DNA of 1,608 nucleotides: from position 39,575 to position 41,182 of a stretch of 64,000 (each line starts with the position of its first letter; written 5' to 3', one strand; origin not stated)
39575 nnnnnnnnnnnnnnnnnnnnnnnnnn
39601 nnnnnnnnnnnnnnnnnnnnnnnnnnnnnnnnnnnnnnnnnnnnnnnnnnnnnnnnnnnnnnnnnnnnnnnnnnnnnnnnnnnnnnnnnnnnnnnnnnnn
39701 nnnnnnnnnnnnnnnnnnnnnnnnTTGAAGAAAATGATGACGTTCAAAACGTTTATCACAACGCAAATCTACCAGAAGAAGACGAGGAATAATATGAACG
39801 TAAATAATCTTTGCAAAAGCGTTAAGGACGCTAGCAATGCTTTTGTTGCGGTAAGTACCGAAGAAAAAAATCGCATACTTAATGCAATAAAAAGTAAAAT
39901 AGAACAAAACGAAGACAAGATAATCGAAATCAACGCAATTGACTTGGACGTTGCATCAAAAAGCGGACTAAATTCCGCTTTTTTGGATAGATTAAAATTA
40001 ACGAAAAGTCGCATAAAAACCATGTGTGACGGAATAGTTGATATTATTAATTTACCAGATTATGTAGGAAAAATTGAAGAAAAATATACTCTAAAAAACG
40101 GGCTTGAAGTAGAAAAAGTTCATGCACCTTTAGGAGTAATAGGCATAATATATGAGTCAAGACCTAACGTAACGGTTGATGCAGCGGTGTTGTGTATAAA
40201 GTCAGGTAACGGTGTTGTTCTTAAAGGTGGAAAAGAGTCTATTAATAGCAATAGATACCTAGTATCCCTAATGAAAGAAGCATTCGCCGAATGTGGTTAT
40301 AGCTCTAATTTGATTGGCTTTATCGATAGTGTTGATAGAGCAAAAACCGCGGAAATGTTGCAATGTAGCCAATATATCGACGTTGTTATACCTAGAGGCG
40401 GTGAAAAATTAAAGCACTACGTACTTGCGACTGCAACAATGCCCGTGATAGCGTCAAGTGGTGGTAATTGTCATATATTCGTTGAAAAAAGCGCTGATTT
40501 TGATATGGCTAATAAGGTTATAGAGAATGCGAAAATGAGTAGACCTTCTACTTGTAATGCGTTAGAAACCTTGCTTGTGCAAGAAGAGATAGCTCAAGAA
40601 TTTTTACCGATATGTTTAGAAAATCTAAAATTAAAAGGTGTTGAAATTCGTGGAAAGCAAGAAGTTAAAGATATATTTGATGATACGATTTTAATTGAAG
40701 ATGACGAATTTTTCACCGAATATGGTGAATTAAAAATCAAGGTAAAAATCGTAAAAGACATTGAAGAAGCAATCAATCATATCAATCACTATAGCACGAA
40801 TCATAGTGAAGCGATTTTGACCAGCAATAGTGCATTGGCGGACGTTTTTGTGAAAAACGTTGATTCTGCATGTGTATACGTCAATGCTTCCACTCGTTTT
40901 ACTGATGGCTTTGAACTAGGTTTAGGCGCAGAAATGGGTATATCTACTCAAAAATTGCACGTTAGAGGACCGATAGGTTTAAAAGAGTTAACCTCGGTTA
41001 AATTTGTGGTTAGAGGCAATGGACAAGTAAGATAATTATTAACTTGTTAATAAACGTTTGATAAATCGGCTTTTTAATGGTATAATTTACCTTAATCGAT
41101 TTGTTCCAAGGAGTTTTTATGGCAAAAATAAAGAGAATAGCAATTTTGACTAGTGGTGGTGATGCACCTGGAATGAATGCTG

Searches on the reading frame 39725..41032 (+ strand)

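Call 24: search_protein_families(library=pfam, proteins=[window:39725-41032:+], max_evalue=0.001)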
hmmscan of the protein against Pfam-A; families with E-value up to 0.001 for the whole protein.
window:39725-41032:+ (436 aa): 1 family
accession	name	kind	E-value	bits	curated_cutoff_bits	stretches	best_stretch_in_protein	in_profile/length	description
PF00171.27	Aldedh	-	1.7e-21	76.7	23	1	13-301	18-293/461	Aldehyde dehydrogenase family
